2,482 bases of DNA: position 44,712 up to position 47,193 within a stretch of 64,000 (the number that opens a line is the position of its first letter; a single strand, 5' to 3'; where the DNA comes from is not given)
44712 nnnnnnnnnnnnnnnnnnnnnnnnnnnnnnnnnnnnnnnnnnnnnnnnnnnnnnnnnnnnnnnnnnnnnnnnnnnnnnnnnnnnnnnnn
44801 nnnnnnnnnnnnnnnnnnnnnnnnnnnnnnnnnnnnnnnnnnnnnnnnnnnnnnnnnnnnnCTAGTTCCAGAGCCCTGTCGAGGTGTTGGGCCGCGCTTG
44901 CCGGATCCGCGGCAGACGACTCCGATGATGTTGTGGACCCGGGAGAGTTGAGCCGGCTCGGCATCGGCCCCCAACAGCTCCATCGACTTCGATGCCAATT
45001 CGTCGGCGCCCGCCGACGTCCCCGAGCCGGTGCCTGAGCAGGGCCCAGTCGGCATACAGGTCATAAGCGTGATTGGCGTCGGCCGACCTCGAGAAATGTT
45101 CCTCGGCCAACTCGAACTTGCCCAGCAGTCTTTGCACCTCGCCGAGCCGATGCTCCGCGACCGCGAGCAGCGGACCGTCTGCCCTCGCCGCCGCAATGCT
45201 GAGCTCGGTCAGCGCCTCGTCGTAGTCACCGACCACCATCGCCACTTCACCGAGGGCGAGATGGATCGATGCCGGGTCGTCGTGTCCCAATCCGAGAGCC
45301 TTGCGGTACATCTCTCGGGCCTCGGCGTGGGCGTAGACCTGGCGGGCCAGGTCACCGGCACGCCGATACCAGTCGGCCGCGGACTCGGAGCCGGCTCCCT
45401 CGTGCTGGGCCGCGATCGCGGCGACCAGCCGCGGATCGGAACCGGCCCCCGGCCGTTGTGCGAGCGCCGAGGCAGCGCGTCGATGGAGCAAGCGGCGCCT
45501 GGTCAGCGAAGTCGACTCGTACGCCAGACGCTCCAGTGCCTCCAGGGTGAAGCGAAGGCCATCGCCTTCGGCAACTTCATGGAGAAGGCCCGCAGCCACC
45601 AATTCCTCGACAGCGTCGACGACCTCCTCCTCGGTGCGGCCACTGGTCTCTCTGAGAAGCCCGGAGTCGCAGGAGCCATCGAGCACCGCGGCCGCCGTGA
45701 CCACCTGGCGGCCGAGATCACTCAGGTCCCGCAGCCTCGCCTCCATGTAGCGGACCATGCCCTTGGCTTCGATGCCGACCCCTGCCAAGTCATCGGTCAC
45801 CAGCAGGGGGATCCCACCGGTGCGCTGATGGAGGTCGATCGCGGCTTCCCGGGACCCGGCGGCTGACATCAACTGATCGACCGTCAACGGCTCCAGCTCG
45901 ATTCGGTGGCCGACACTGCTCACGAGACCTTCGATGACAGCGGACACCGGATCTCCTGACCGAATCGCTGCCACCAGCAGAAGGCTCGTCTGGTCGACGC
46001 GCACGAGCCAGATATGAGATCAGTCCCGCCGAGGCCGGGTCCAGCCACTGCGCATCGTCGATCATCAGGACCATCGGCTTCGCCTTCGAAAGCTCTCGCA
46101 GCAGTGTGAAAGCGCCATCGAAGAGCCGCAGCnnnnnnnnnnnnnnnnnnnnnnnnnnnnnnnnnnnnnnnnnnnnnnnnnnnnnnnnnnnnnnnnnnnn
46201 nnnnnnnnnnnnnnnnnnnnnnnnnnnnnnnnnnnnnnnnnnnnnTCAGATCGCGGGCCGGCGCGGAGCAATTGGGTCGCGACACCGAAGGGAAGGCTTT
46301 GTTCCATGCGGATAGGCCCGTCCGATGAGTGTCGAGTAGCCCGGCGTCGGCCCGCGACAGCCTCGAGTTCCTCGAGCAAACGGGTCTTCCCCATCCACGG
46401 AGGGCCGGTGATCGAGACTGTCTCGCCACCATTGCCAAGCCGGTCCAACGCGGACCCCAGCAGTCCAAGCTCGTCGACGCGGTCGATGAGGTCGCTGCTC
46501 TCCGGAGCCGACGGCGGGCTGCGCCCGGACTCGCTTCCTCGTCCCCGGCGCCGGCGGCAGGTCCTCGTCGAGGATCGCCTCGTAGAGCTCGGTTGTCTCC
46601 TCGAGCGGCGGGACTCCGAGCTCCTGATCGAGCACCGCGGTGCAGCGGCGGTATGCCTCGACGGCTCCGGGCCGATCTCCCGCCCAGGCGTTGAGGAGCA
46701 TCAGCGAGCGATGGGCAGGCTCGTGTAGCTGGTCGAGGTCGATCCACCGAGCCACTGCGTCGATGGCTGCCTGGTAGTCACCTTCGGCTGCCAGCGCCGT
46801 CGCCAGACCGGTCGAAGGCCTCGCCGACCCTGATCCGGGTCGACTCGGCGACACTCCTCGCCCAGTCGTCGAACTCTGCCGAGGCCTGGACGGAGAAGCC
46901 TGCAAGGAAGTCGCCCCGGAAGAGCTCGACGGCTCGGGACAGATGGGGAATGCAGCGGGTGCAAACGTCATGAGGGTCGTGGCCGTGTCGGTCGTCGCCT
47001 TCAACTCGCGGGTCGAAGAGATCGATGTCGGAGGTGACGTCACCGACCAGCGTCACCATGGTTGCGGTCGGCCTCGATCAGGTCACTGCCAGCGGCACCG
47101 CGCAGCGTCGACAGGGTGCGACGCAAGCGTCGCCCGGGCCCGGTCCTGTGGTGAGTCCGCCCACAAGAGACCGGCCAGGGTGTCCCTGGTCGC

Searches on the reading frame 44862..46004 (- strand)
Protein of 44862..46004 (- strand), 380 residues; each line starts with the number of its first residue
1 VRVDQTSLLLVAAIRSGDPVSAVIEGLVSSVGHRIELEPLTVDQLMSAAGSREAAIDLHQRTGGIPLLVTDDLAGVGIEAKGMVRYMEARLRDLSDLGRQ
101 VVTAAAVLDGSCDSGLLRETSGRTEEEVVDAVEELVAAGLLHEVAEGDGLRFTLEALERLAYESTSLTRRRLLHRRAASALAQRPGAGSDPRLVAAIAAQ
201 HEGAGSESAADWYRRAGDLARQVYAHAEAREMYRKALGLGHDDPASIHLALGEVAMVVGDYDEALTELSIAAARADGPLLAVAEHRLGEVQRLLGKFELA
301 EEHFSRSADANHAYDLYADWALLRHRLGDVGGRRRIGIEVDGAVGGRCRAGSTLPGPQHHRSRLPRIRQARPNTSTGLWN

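Call 11: search_protein_families(library=pfam, proteins=[window:44862-46004:-], max_evalue=0.01)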
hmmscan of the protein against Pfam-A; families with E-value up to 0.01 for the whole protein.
window:44862-46004:- (380 aa): 3 families
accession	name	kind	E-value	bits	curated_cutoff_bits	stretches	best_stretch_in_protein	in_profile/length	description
PF13424.12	TPR_12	-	6.1e-08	33.2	30.1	1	245-309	3-73/77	Tetratricopeptide repeat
PF00515.34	TPR_1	-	1e-06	28.7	27.8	0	282-307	2-27/34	Tetratricopeptide repeat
PF07719.23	TPR_2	-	3e-05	24.2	27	0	246-269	2-25/34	Tetratricopeptide repeat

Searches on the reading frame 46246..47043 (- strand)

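Call 11: search_protein_families(library=pfam, proteins=[window:46246-47043:-], max_evalue=0.01)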
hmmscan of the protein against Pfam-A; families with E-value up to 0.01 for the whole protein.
window:46246-47043:- (265 aa): 1 family
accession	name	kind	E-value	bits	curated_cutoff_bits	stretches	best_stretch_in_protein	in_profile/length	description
PF03704.23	BTAD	-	1e-13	52.3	22.1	1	80-158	68-146/146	Bacterial transcriptional activator domain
